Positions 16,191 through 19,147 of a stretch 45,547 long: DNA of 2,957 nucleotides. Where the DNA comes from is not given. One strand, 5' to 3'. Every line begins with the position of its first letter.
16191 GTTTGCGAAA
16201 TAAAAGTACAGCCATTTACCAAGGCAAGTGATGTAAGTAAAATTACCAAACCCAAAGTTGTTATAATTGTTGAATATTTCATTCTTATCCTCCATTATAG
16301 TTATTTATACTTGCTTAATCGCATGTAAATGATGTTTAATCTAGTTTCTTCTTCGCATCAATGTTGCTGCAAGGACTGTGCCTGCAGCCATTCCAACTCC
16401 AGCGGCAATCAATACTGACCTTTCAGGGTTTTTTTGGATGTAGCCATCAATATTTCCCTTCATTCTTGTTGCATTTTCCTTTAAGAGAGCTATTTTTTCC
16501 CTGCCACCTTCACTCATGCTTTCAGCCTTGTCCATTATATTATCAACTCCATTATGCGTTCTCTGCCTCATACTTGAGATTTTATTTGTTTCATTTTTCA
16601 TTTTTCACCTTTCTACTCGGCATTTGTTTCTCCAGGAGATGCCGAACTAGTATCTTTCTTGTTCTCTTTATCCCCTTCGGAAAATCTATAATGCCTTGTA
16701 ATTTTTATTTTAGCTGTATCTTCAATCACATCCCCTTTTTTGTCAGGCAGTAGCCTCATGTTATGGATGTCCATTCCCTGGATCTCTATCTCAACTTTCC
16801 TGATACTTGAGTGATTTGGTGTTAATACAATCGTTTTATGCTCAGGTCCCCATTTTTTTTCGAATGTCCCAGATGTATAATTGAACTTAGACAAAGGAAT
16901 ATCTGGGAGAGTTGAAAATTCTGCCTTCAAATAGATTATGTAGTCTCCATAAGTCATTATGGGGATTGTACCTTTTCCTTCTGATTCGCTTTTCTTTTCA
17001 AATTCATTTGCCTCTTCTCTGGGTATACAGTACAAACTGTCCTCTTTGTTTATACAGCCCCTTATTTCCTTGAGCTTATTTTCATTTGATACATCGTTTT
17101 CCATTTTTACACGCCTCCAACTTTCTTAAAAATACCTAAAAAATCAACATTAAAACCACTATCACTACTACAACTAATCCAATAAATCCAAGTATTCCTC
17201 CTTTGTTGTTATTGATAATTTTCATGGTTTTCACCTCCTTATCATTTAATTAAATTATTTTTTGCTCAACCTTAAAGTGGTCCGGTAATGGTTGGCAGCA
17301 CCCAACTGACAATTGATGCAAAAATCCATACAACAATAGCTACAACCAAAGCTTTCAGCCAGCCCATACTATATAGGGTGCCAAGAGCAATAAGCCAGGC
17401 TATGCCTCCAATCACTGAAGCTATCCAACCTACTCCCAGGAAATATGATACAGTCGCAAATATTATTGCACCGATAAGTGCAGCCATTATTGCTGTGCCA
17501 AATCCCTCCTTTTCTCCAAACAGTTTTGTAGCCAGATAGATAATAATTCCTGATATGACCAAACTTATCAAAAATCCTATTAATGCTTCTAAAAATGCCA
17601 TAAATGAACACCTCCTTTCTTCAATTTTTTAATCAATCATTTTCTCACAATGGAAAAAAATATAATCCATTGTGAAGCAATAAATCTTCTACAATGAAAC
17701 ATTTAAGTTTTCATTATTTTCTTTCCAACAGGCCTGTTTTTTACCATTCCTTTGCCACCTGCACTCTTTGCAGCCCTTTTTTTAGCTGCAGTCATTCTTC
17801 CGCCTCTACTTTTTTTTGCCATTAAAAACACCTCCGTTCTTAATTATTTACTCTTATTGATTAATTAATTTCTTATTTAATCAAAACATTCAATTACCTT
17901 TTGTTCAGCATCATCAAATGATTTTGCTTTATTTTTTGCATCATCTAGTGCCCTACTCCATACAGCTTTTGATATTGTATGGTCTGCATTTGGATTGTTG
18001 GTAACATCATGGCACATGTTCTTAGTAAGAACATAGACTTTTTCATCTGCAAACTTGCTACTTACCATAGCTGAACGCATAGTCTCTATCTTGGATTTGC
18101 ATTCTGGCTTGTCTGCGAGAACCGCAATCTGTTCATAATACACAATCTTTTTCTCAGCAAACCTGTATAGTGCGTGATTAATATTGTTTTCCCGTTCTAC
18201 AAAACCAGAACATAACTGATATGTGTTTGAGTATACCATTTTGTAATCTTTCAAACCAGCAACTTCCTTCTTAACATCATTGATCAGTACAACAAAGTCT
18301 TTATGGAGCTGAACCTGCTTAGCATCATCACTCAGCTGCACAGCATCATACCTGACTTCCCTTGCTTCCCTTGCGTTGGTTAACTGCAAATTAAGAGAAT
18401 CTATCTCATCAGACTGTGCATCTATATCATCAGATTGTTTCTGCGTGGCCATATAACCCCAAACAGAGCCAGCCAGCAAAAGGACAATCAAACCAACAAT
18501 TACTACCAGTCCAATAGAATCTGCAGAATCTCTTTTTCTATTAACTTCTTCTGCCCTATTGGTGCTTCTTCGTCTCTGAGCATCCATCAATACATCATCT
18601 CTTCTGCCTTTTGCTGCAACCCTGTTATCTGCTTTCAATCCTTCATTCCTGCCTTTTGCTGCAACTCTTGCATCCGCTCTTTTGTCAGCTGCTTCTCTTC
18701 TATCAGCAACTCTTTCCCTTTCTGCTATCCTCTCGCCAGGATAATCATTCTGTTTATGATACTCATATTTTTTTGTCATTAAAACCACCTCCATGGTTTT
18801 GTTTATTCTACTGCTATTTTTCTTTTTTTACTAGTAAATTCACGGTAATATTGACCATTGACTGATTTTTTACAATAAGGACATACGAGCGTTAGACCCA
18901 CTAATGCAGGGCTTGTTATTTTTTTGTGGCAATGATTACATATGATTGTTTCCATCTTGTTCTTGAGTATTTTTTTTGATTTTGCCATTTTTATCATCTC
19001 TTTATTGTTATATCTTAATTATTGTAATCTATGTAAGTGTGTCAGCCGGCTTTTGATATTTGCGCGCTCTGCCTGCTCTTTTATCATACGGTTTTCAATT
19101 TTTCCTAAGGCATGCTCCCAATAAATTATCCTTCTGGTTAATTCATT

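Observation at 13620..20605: About 6.9-kb island bracketed by a direct repeat that duplicates the 3' end of a radical-SAM gene (att-like sites), with no recognisable integrase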

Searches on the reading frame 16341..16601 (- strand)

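Call 7: search_protein_families(library=pfam, max_evalue=0.01, proteins=[window:16341-16601:-])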
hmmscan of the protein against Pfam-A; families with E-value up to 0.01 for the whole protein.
window:16341-16601:- (86 aa): 1 family
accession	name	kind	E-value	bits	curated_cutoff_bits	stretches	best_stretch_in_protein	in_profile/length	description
PF19029.5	DUF883_C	-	0.0016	18.5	27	1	52-78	2-28/30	DUF883 C-terminal glycine zipper region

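Call 8: search_protein_families(library=phrogs, max_evalue=0.01, proteins=[window:16341-16601:-])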
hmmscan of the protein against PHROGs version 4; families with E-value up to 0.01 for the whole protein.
window:16341-16601:- (86 aa): 0 families

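Call 45: search_protein_families(library=ncbifam, max_evalue=0.01, proteins=[window:16341-16601:-])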
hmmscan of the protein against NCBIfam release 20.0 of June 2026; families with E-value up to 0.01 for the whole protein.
window:16341-16601:- (86 aa): 0 families

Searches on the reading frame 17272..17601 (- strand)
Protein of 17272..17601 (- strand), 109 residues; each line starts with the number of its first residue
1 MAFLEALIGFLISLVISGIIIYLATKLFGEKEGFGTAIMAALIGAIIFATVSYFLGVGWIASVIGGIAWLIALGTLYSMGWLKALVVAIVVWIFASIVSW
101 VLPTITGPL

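Call 7: search_protein_families(library=pfam, max_evalue=0.01, proteins=[window:17272-17601:-])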
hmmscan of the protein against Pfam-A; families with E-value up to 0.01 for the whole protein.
window:17272-17601:- (109 aa): 1 family
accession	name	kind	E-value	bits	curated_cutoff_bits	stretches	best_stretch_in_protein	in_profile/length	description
PF04020.18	Phage_holin_4_2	-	0.00062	20.8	28.8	1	10-51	63-102/105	Mycobacterial 4 TMS phage holin, superfamily IV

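Call 8: search_protein_families(library=phrogs, max_evalue=0.01, proteins=[window:17272-17601:-])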
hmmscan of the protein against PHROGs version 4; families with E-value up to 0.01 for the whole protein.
window:17272-17601:- (109 aa): 0 families

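Call 45: search_protein_families(library=ncbifam, max_evalue=0.01, proteins=[window:17272-17601:-])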
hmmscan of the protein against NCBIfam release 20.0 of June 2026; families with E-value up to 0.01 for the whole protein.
window:17272-17601:- (109 aa): 1 family
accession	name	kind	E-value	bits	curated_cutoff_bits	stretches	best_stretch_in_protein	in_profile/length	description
NF052277.1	lmo0954_fam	equivalog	0.008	16.7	40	1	6-50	19-63/89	lmo0954 family membrane protein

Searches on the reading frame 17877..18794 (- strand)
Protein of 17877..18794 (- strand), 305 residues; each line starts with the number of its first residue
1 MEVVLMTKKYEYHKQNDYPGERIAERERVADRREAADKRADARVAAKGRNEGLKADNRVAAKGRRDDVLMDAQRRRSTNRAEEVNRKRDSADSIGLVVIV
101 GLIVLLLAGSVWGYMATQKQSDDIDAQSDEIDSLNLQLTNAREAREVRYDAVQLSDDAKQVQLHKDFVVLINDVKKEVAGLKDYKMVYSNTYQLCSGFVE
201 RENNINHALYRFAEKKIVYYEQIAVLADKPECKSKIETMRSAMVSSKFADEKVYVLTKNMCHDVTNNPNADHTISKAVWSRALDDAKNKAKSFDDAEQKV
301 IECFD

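Call 7: search_protein_families(library=pfam, max_evalue=0.01, proteins=[window:17877-18794:-])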
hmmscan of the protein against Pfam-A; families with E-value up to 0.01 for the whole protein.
window:17877-18794:- (305 aa): 0 families

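Call 8: search_protein_families(library=phrogs, max_evalue=0.01, proteins=[window:17877-18794:-])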
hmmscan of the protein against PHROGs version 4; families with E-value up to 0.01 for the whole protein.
window:17877-18794:- (305 aa): 1 family
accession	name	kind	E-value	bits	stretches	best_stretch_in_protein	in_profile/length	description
phrog_214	-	lysis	0.0075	17.1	1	97-160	13-76/176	Rz-like spanin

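Call 26: find_related_loci(query=window:17877-18794:-, collection=viral_contigs, flank=10000)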
Query window:17877-18794:- (305 aa) in viral_contigs; peptide patterns used: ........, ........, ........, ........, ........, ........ (x = any residue, [..] = any of these).
25 stretches matched a pattern, but none encodes a relative of the query by tblastn (E <= 1e-3).

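Call 45: search_protein_families(library=ncbifam, max_evalue=0.01, proteins=[window:17877-18794:-])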
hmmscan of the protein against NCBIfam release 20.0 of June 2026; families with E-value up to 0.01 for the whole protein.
window:17877-18794:- (305 aa): 0 families

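Call 47: search_solved_structures(query=window:17877-18794:-, max_evalue=1)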
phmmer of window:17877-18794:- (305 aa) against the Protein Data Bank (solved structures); distinct sequences matched with E-value up to 1: 0.

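Call 54: predict_structure(protein=window:17877-18794:-)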
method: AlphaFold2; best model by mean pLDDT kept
length: 305 residues; sequences in the alignment: 1
mean_pLDDT: 54.9   pTM: 0.29
mean pLDDT of the five models: 54.9, 54.4, 50.1, 47.6, 41.6
residues with pLDDT >= 90: 0; 70-90: 46; 50-70: 145; < 50: 114
segments of 3 or more residues with pLDDT < 50: 1-3, 6-19, 116-208
pLDDT, mean of each block of 10 residues (from residue 1): 47 46 62 76 75 72 70 65 57 67 73 49 39 40 36 34 41 46 45 45 47 55 60 62 55 57 56 52 59 61 55
secondary structure, 60 per line:
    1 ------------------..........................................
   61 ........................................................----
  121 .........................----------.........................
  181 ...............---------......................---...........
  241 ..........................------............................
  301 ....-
elements in order: H19-116 H121-145 H156-195 H205-226 H230-266 H273-304

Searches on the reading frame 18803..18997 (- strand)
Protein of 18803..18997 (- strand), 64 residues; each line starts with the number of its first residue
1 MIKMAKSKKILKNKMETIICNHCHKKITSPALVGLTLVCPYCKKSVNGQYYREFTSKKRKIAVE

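Call 7: search_protein_families(library=pfam, max_evalue=0.01, proteins=[window:18803-18997:-])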
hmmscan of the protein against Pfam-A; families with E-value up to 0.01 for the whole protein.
window:18803-18997:- (64 aa): 8 families
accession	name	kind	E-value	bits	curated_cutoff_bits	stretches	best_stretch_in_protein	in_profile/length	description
PF10058.14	Zn_ribbon_10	-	0.00042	20.5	24.2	0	36-52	22-37/54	ER junction formation factor lunapark, zinc ribbon finger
PF23545.1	Zn_ribbon_HMPTM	-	0.00086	19.3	27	0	38-53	8-23/45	HMPTM N-terminal zinc ribbon domain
PF09788.14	Tmemb_55A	-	0.0018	17.9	30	1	9-52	143-187/248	Transmembrane protein 55A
PF20173.3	ZnF_RZ-type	-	0.0037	17.3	27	0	38-53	33-48/54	RZ type zinc finger domain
PF18439.7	zf_UBZ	-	0.0043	17.1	25.6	0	16-31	1-16/32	Ubiquitin-Binding Zinc Finger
PF14599.11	zinc_ribbon_6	-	0.0044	17.4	27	1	6-43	18-54/59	Zinc-ribbon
PF12773.13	DZR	-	0.0057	17.2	27.3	1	13-47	8-35/45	Double zinc ribbon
PF14353.12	CpXC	-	0.0088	16.5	25.4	0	7-29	27-49/121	CpXC protein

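Call 8: search_protein_families(library=phrogs, max_evalue=0.01, proteins=[window:18803-18997:-])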
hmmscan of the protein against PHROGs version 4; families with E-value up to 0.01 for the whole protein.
window:18803-18997:- (64 aa): 7 families
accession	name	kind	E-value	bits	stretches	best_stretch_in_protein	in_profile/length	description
phrog_6417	-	other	0.00096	20.1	1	13-45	3-36/68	translational regulator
phrog_4852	-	unknown function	0.00096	19.9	1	7-59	3-52/194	-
phrog_21854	-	unknown function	0.0029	18.9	0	10-27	25-42/60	-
phrog_3401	-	unknown function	0.0031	18.7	1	33-47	33-47/64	-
phrog_16376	-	unknown function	0.0031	18.5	0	32-50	10-28/56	-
phrog_4875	-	unknown function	0.0037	18.4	1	7-56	2-51/77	-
phrog_5602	-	unknown function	0.0053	17.4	1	11-48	12-54/60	-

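Call 45: search_protein_families(library=ncbifam, max_evalue=0.01, proteins=[window:18803-18997:-])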
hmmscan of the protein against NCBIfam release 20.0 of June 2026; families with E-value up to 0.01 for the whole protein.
window:18803-18997:- (64 aa): 1 family
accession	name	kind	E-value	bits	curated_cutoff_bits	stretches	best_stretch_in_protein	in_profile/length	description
NF041259.1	mono_DmmA_fam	domain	0.0096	16.2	60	1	12-46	46-80/101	dimethylamine monooxygenase subunit DmmA family protein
